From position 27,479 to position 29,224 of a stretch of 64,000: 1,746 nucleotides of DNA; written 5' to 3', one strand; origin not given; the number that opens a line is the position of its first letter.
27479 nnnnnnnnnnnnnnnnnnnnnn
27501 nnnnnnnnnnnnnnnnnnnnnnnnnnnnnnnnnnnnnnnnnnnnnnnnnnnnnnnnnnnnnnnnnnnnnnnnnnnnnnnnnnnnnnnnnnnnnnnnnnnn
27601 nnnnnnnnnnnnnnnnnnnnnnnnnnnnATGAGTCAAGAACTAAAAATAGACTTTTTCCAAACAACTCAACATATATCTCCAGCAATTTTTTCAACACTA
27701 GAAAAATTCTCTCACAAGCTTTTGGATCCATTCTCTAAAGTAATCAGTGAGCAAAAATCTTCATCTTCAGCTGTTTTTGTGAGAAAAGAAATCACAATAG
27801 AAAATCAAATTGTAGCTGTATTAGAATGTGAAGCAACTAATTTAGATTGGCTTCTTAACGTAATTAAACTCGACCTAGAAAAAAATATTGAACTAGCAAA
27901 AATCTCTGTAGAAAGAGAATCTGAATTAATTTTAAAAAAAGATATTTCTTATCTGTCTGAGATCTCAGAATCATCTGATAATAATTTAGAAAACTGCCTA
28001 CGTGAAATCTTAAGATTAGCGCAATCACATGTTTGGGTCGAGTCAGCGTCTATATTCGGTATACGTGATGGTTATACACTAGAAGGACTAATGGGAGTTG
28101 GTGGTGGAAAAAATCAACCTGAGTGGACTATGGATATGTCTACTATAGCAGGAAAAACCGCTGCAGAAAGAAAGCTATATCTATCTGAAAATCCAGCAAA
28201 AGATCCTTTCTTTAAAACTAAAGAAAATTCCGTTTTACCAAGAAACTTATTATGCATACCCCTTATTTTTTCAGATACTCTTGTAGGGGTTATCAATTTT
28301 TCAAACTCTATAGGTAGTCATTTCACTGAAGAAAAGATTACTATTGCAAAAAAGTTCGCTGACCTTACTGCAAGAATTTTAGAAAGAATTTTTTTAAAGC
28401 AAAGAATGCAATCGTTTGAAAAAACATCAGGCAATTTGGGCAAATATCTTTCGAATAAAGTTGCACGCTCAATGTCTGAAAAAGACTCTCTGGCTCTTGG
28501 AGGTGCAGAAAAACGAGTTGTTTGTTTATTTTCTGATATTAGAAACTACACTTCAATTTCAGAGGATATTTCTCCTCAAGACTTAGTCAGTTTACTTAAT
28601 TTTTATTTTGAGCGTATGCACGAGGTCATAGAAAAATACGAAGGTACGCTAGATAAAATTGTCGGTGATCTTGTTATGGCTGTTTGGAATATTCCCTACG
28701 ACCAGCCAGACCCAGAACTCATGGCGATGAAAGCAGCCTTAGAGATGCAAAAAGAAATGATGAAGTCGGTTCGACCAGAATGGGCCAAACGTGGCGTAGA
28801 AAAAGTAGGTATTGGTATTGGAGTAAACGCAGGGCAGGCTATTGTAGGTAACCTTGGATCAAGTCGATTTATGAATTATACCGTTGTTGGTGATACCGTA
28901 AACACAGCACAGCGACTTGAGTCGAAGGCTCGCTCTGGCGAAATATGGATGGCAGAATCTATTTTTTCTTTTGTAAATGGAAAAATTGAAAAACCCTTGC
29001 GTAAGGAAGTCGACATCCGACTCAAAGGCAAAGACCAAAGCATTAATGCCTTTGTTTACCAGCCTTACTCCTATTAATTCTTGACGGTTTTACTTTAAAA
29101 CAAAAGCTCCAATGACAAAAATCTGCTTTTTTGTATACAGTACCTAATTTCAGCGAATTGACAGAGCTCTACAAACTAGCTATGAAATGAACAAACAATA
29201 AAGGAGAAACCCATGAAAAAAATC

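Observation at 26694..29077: Operon of a degenerate HD-GYP and a GAF-class III nucleotidyl cyclase with a 4-bp ATGA overlap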

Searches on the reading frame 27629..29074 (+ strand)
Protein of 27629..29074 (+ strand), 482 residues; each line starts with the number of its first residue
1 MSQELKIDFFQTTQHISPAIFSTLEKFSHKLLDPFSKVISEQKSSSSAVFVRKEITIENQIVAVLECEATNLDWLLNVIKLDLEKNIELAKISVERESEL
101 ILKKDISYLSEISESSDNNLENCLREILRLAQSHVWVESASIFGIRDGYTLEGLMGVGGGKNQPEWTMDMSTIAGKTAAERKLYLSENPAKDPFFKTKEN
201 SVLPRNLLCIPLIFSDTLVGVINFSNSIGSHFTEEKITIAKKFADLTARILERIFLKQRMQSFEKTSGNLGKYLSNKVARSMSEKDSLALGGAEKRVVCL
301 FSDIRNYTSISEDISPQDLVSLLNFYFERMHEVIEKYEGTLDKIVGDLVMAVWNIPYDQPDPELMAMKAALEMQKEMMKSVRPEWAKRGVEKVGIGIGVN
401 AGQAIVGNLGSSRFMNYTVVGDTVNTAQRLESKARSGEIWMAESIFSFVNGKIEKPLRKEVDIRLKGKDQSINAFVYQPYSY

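Call 3: search_protein_families(library=pfam, proteins=[window:27629-29074:+], max_evalue=1)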
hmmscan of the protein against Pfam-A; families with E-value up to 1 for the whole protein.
window:27629-29074:+ (482 aa): 7 families
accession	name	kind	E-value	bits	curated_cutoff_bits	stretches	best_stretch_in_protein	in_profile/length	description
PF00211.25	Guanylate_cyc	-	1e-26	94.1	21.9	1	296-471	8-176/183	Adenylate and Guanylate cyclase catalytic domain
PF13185.12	GAF_2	-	3.5e-09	37.4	28.6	1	119-252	3-136/136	GAF domain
PF01590.32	GAF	-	7.3e-07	30.2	22.4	1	119-249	1-131/133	GAF domain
PF13492.12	GAF_3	-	2.3e-06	28.5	27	1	120-253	2-129/129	GAF domain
PF20791.3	Acyl-ACP_TE_C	-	0.088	13.5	21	1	71-118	30-77/101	Acyl-ACP thioesterase C-terminal domain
PF16897.10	MMR_HSR1_Xtn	-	0.1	13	35.2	1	36-126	21-99/106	C-terminal region of MMR_HSR1 domain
PF08066.17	PMC2NT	-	0.79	10.8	23.3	0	96-134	5-43/91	PMC2NT (NUC016) domain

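Call 4: search_protein_families(library=ncbifam, proteins=[window:27629-29074:+], max_evalue=1)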
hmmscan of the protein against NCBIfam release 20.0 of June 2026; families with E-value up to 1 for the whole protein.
window:27629-29074:+ (482 aa): 4 families
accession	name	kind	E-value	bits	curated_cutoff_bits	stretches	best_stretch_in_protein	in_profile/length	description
TIGR03903.1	TOMM_kin_cyc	equivalog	6.3e-05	21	705.75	1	317-445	312-432/1267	TOMM system kinase/cyclase fusion protein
NF000269.2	blaOXA-213_like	exception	0.019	14.5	560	1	359-395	236-272/273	OXA-213 family carbapenem-hydrolyzing class D beta-lactamase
TIGR03855.1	NAD_NadX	equivalog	0.027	14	206.55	1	66-145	21-102/229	aspartate dehydrogenase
NF005468.0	PRK07062.1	equivalog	0.14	11.7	266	1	316-403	108-196/265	SDR family oxidoreductase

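Call 7: search_solved_structures(query=window:27629-29074:+, max_evalue=0.001, show_alignments=2)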
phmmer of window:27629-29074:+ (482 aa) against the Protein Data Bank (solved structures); distinct sequences matched with E-value up to 0.001: 57.
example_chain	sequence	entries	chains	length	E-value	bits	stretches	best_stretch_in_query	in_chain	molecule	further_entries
6fht_A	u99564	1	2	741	2.5e-33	118.8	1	265-448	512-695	Bacteriophytochrome,Adenylate cyclase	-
2w01_A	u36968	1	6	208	3.8e-30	108.4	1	290-449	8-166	ADENYLATE CYCLASE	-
3r5g_A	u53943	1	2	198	5.6e-30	107.8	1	294-469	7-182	CyaB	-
1wc1_A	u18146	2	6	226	2.6e-19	72.7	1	293-479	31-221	ADENYLATE CYCLASE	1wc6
1wc0_A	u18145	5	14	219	4.6e-19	71.8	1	296-479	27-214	ADENYLATE CYCLASE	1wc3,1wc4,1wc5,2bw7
5oyh_A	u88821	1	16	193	8.2e-19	71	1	296-471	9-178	Nucleotide cyclase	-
6aoa_A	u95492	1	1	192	1.3e-18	70.4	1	296-471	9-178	Bacterio-rhodopsin/guanylyl cyclase 1 fusion protein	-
6sir_A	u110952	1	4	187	2.2e-18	69.6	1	296-471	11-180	Nucleotide cyclase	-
6ao9_A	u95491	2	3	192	3.8e-18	68.8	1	296-471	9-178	Bacterio-rhodopsin/guanylyl cyclase 1 fusion protein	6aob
5x4t_A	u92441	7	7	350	4e-18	68.7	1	260-475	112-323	Photoactivated adenylyl cyclase | Family 3 adenylate cyclase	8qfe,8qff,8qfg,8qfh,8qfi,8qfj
9f1z_A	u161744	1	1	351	4e-18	68.7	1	260-475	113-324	Family 3 adenylate cyclase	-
5x4u_A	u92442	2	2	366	4.6e-18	68.5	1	261-475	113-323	Photoactivated adenylyl cyclase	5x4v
4yus_A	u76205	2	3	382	5.1e-18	68.4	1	260-475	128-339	Family 3 adenylate cyclase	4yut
9f1w_A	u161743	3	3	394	5.6e-18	68.3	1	261-475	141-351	Family 3 adenylate cyclase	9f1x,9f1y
3et6_A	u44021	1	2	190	7e-18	67.9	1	297-470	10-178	Soluble guanylyl cyclase beta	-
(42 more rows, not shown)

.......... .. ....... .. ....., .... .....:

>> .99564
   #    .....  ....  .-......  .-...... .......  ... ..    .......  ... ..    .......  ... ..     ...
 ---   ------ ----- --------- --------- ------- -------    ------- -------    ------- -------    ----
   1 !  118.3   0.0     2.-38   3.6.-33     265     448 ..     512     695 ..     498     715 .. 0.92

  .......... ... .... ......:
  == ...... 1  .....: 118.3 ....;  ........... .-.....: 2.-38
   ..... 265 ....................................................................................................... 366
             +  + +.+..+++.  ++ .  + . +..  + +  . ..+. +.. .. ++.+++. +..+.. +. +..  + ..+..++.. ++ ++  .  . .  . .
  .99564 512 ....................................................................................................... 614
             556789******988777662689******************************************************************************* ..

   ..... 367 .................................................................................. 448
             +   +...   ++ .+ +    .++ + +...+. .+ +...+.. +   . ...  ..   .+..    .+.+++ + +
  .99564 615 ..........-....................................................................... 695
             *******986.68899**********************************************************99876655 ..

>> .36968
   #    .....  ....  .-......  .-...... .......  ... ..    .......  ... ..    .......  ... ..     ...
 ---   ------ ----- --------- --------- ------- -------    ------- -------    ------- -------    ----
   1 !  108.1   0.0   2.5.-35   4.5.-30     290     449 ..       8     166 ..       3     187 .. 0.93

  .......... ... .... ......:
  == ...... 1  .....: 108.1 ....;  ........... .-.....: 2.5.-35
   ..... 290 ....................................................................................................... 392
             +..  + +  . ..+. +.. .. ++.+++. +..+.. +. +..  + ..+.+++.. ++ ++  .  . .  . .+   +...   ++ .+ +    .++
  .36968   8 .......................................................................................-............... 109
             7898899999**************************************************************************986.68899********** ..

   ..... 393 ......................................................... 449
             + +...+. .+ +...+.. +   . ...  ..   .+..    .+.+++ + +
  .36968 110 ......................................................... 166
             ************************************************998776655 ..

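Call 49: find_homologous_proteins(query=window:27629-29074:+, max_evalue=1e-20)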
Query window:27629-29074:+ (482 aa): 2448 proteins with E <= 1e-20 among 8000 candidates; the best 120 are listed.
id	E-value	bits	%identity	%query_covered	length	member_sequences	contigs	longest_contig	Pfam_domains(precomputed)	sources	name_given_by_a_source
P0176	0.0e+0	1059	100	100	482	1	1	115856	PF13185.13,PF01590.33,PF13492.13,PF00211.26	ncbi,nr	ncbi:MAG: GAF domain-containing protein [Oligoflexia bacterium]|nr:GAF domain-containing protein [Ol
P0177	3.9e-166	571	55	100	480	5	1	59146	PF13185.13,PF01590.33,PF00211.26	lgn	-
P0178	2.4e-164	566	54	99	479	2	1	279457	PF13185.13,PF01590.33,PF00211.26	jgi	jgi:class 3 adenylate cyclase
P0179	3.1e-164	565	56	99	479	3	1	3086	PF13185.13,PF01590.33,PF13492.13,PF00211.26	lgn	-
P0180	5.9e-163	561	55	99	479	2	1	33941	PF13185.13,PF01590.33,PF13492.13,PF00211.26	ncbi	-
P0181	1.5e-162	560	54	99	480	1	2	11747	PF13185.13,PF01590.33,PF13492.13,PF00211.26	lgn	-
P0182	3.1e-162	559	54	100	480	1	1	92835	PF13185.13,PF01590.33,PF00211.26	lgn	-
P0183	9.3e-162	557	54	100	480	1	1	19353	PF13185.13,PF01590.33,PF00211.26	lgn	-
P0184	5.3e-161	555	53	100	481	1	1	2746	PF13185.13,PF01590.33,PF00211.26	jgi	jgi:class 3 adenylate cyclase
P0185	9.7e-161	554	53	99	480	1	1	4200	PF13185.13,PF01590.33,PF00211.26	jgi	jgi:class 3 adenylate cyclase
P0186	2.6e-160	552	52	100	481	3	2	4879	PF13185.13,PF01590.33,PF00211.26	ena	-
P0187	5.4e-160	551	54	100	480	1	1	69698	PF13185.13,PF01590.33,PF00211.26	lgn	-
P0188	3.0e-159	549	52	100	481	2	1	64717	PF13185.13,PF01590.33,PF13492.13,PF00211.26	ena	-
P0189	2.4e-158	546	51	99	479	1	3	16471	PF13185.13,PF01590.33,PF13492.13,PF00211.26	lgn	-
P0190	2.9e-158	546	53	100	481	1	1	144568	PF13185.13,PF01590.33,PF13492.13,PF00211.26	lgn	-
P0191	3.7e-158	545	54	100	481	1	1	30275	PF13185.13,PF00211.26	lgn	-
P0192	6.7e-158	544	53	100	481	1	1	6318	PF13185.13,PF01590.33,PF00211.26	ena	-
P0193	7.5e-158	544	55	99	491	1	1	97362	PF13185.13,PF01590.33,PF13492.13,PF00211.26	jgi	jgi:class 3 adenylate cyclase/GAF domain-containing protein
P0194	9.9e-158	544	53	100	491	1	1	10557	PF13185.13,PF01590.33,PF00211.26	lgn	-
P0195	1.2e-157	543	64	77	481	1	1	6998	PF13185.13,PF01590.33,PF00211.26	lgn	-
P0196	4.4e-157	542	52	99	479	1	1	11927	PF13185.13,PF01590.33,PF13492.13,PF00211.26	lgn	-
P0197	1.2e-156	540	51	99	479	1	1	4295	PF13185.13,PF01590.33,PF13492.13,PF00211.26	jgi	-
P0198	1.6e-156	540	51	100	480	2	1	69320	PF13185.13,PF01590.33,PF13492.13,PF00211.26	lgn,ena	-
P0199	3.7e-156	539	52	100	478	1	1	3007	PF13185.13,PF01590.33,PF00211.26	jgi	jgi:class 3 adenylate cyclase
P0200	4.1e-156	538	52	100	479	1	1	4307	PF13185.13,PF01590.33,PF00211.26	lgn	-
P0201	5.5e-154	531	56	87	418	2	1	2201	PF13185.13,PF01590.33,PF00211.26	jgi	jgi:adenylate cyclase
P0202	4.9e-153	528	53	99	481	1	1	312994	PF13185.13,PF00211.26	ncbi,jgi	jgi:class 3 adenylate cyclase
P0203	7.0e-153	528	51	100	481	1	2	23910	PF13185.13,PF01590.33,PF00211.26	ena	-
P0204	7.2e-153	528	51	99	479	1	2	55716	PF13185.13,PF01590.33,PF00211.26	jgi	jgi:class 3 adenylate cyclase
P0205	1.2e-151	524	51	100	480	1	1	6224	PF13185.13,PF01590.33,PF13492.13,PF00211.26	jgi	jgi:class 3 adenylate cyclase/GAF domain-containing protein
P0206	2.5e-151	523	51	100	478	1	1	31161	PF13185.13,PF01590.33,PF13492.13,PF00211.26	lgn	-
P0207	2.7e-150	519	52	100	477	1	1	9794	PF13185.13,PF01590.33,PF00211.26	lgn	-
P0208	2.4e-148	513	52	99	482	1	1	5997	PF13185.13,PF00211.26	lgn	-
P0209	1.8e-147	510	49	99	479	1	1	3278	PF13185.13,PF01590.33,PF00211.26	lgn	-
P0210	3.1e-147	509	50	100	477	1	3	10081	PF13185.13,PF01590.33,PF13492.13,PF00211.26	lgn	-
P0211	4.2e-146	505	49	99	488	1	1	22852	PF13185.13,PF01590.33,PF00211.26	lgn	-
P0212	8.7e-146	504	52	95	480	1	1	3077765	PF13185.13,PF01590.33,PF13492.13,PF00211.26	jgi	jgi:class 3 adenylate cyclase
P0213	1.8e-145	503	49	100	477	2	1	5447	PF13185.13,PF01590.33,PF13492.13,PF00211.26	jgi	jgi:class 3 adenylate cyclase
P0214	3.5e-145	502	50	100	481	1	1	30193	PF13185.13,PF01590.33,PF00211.26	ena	-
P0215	4.2e-145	502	50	100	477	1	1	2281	PF13185.13,PF01590.33,PF00211.26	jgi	jgi:class 3 adenylate cyclase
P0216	1.3e-143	497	48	99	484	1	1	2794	PF13185.13,PF01590.33,PF00211.26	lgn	-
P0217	1.4e-143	497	49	100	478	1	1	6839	PF13185.13,PF01590.33,PF13492.13,PF00211.26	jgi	jgi:class 3 adenylate cyclase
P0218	2.5e-142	493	50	100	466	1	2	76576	PF00211.26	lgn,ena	-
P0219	4.2e-142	492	60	73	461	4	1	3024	PF13185.13,PF01590.33,PF00211.26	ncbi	ncbi:MAG: adenylate/guanylate cyclase domain-containing protein, partial [Bdellovibrionota bacterium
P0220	4.3e-142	492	51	100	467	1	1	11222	PF13185.13,PF01590.33,PF13492.13,PF00211.26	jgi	-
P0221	1.0e-141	491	50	100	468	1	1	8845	PF13185.13,PF01590.33,PF00211.26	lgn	-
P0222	1.3e-141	491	50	100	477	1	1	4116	PF13185.13,PF01590.33,PF13492.13,PF00211.26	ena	-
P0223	2.0e-141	490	48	98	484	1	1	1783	PF13185.13,PF01590.33,PF00211.26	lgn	-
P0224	2.5e-141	490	48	100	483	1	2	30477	PF13185.13,PF01590.33,PF13492.13,PF00211.26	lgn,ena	-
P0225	2.8e-141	490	49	100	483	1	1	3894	PF13185.13,PF01590.33,PF00211.26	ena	-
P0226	9.8e-141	488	50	98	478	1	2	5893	PF13185.13,PF01590.33,PF00211.26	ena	-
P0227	1.3e-140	487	50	99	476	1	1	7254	PF13185.13,PF01590.33,PF00211.26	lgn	-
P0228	4.0e-140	486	51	94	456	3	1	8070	PF13185.13,PF01590.33,PF00211.26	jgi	jgi:class 3 adenylate cyclase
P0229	5.3e-140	485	48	99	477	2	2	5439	PF13185.13,PF01590.33,PF13492.13,PF00211.26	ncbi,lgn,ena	-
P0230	1.4e-138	481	49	100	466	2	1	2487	PF00211.26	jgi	jgi:class 3 adenylate cyclase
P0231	2.5e-138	480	49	99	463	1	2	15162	PF00211.26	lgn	-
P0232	1.4e-137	477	49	99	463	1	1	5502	PF00211.26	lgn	-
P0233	2.0e-137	477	49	99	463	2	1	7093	PF13492.13,PF00211.26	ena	-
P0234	1.2e-136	474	48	100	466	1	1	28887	PF01590.33,PF00211.26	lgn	-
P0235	1.5e-136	474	48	100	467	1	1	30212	PF13185.13,PF00211.26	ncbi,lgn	-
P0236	4.7e-134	466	54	79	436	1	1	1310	PF13185.13,PF01590.33,PF00211.26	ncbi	ncbi:MAG: GAF domain-containing protein, partial [Proteobacteria bacterium]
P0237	5.5e-134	465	47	100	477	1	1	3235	PF13185.13,PF01590.33,PF00211.26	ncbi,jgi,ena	jgi:class 3 adenylate cyclase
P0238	1.2e-133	464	47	96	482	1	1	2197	PF13185.13,PF01590.33,PF00211.26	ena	-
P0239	1.7e-133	464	48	99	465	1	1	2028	PF13185.13,PF01590.33,PF00211.26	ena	-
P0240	2.8e-130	453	50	100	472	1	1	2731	PF00211.26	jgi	jgi:class 3 adenylate cyclase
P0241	2.9e-130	453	52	80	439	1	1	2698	PF13185.13,PF01590.33,PF00211.26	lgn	-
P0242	2.6e-126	440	46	99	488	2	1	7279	PF13185.13,PF01590.33,PF13492.13,PF00211.26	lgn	-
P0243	8.6e-126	438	46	100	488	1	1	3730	PF13185.13,PF01590.33,PF13492.13,PF00211.26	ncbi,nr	ncbi:MAG: hypothetical protein HUU37_07110 [Bdellovibrionales bacterium]|nr:hypothetical protein [Bd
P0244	5.7e-124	432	45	99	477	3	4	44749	PF13185.13,PF01590.33,PF00211.26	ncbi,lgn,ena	-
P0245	1.1e-121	425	45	99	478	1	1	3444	PF00211.26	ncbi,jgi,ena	jgi:class 3 adenylate cyclase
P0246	5.9e-104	367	43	87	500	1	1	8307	PF13185.13,PF01590.33,PF00211.26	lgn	-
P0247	5.0e-102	360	40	94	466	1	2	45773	PF13185.13,PF01590.33,PF00211.26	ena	-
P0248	1.7e-100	355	45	82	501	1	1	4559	PF13185.13,PF01590.33,PF00211.26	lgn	-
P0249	3.3e-99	351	43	81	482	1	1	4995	PF13185.13,PF01590.33,PF00211.26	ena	-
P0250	5.2e-99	350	58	57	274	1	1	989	PF00211.26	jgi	jgi:adenylate cyclase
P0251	1.4e-93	332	43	79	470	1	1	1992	PF01590.33,PF00211.26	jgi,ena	-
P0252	4.7e-92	327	37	95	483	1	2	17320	PF13185.13,PF01590.33,PF00211.26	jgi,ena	-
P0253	1.0e-85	306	46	65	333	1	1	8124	PF13185.13,PF01590.33,PF00211.26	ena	-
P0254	4.0e-50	189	36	64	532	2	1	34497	PF13185.13,PF00498.32,PF01590.33,PF16697.11,PF13492.13,PF00211.26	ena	-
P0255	5.9e-50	189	37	63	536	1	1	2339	PF13185.13,PF00498.32,PF01590.33,PF16697.11,PF13492.13,PF00211.26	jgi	jgi:adenylate cyclase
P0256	4.1e-49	186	37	63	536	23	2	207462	PF13185.13,PF00498.32,PF01590.33,PF16697.11,PF13492.13,PF00211.26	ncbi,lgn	ncbi:adenylate/guanylate cyclase domain-containing protein [soil metagenome]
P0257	2.7e-48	183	37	63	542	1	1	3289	PF13185.13,PF00498.32,PF01590.33,PF16697.11,PF13492.13,PF00211.26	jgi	jgi:adenylate cyclase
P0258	4.6e-48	182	41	52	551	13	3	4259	PF00672.31,PF00211.26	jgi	jgi:class 3 adenylate cyclase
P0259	7.5e-48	182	37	63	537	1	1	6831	PF13185.13,PF00498.32,PF01590.33,PF16697.11,PF13492.13,PF00211.26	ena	-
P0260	7.5e-48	182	37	61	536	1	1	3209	PF13185.13,PF00498.32,PF01590.33,PF16697.11,PF13492.13,PF00211.26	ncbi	-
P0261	7.9e-48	182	35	66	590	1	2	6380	PF13185.13,PF00498.32,PF01590.33,PF16697.11,PF13492.13,PF00211.26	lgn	-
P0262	8.9e-48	181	36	63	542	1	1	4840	PF13185.13,PF00498.32,PF01590.33,PF16697.11,PF13492.13,PF00211.26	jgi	jgi:adenylate cyclase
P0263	1.0e-47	181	36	63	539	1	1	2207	PF13185.13,PF00498.32,PF01590.33,PF16697.11,PF13492.13,PF00211.26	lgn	-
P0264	1.3e-47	181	36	64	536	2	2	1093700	PF13185.13,PF00498.32,PF01590.33,PF16697.11,PF13492.13,PF00211.26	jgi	jgi:adenylate cyclase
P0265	1.3e-47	181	37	63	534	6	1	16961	PF13185.13,PF00498.32,PF01590.33,PF16697.11,PF13492.13,PF00211.26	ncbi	ncbi:adenylate/guanylate cyclase domain-containing protein [soil metagenome]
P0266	1.3e-47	181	36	63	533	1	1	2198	PF13185.13,PF00498.32,PF01590.33,PF16697.11,PF13492.13,PF00211.26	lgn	-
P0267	1.4e-47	181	30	93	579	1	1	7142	PF13185.13,PF01590.33,PF13492.13,PF00211.26,PF11849.15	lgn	-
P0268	1.4e-47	181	35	63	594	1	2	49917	PF13185.13,PF00498.32,PF01590.33,PF16697.11,PF13492.13,PF00211.26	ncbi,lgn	ncbi:MAG: adenylate/guanylate cyclase domain-containing protein [Sandaracinaceae bacterium]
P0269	1.5e-47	181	36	64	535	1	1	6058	PF13185.13,PF00498.32,PF01590.33,PF16697.11,PF13492.13,PF00211.26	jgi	jgi:adenylate cyclase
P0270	1.5e-47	181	38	56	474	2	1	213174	PF13185.13,PF01590.33,PF13492.13,PF00211.26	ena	-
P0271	1.7e-47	180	37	64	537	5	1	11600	PF13185.13,PF00498.32,PF01590.33,PF16697.11,PF13492.13,PF00211.26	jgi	jgi:adenylate cyclase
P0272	1.7e-47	180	36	64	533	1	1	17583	PF13185.13,PF00498.32,PF01590.33,PF16697.11,PF13492.13,PF00211.26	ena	-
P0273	1.8e-47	180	36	63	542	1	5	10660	PF13185.13,PF00498.32,PF01590.33,PF16697.11,PF13492.13,PF00211.26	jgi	jgi:adenylate cyclase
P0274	1.9e-47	180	30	93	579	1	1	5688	PF13185.13,PF01590.33,PF13492.13,PF00211.26,PF11849.15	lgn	-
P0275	2.4e-47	180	37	63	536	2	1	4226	PF13185.13,PF00498.32,PF01590.33,PF16697.11,PF13492.13,PF00211.26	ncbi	ncbi:MAG: adenylate/guanylate cyclase domain-containing protein [bacterium]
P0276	2.5e-47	180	37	63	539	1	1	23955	PF13185.13,PF00498.32,PF01590.33,PF16697.11,PF13492.13,PF00211.26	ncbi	ncbi:MAG: adenylate/guanylate cyclase domain-containing protein [bacterium]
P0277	2.6e-47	180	34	74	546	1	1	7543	PF13185.13,PF00498.32,PF01590.33,PF16697.11,PF13492.13,PF00211.26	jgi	jgi:adenylate cyclase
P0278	2.6e-47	180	35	66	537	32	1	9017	PF13185.13,PF00498.32,PF01590.33,PF16697.11,PF13492.13,PF00211.26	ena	-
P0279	3.1e-47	180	37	66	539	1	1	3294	PF13185.13,PF00498.32,PF01590.33,PF16697.11,PF13492.13,PF00211.26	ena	-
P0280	4.0e-47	179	33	82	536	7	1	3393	PF13185.13,PF00498.32,PF01590.33,PF16697.11,PF13492.13,PF00211.26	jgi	jgi:adenylate cyclase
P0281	4.1e-47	179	35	66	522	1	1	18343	PF13185.13,PF00498.32,PF01590.33,PF16697.11,PF13492.13,PF00211.26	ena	-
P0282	1.1e-46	178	34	66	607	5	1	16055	PF13185.13,PF00498.32,PF01590.33,PF16697.11,PF13492.13,PF00211.26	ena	-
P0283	1.1e-46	178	37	66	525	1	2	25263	PF13185.13,PF00498.32,PF01590.33,PF16697.11,PF13492.13,PF00211.26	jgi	jgi:adenylate cyclase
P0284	1.1e-46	178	36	66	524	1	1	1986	PF13185.13,PF00498.32,PF01590.33,PF16697.11,PF13492.13,PF00211.26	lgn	-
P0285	1.5e-46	177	37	64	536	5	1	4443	PF13185.13,PF00498.32,PF01590.33,PF16697.11,PF13492.13,PF00211.26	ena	-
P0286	1.9e-46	177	35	66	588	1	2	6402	PF13185.13,PF00498.32,PF01590.33,PF16697.11,PF13492.13,PF00211.26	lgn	-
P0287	1.9e-46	177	33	71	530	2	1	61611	PF13185.13,PF00498.32,PF01590.33,PF16697.11,PF13492.13,PF00211.26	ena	-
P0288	2.0e-46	177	36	63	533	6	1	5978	PF13185.13,PF00498.32,PF01590.33,PF16697.11,PF13492.13,PF00211.26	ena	-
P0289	2.0e-46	177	35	64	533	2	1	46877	PF13185.13,PF00498.32,PF01590.33,PF17913.7,PF16697.11,PF13492.13,PF00211.26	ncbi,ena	-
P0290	2.0e-46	177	35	66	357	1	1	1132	PF13185.13,PF01590.33,PF13492.13,PF00211.26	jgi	jgi:adenylate cyclase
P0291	2.8e-46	176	38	56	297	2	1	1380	PF01590.33,PF13492.13,PF00211.26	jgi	jgi:adenylate cyclase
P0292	2.8e-46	176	36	63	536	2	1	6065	PF13185.13,PF00498.32,PF01590.33,PF16697.11,PF13492.13,PF00211.26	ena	-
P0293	3.4e-46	176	36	63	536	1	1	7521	PF13185.13,PF00498.32,PF01590.33,PF16697.11,PF13492.13,PF00211.26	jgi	jgi:adenylate cyclase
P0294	3.7e-46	176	35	66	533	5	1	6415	PF13185.13,PF00498.32,PF01590.33,PF16697.11,PF13492.13,PF00211.26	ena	-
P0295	3.8e-46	176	35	61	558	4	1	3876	PF13185.13,PF00498.32,PF01590.33,PF16697.11,PF13492.13,PF00211.26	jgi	-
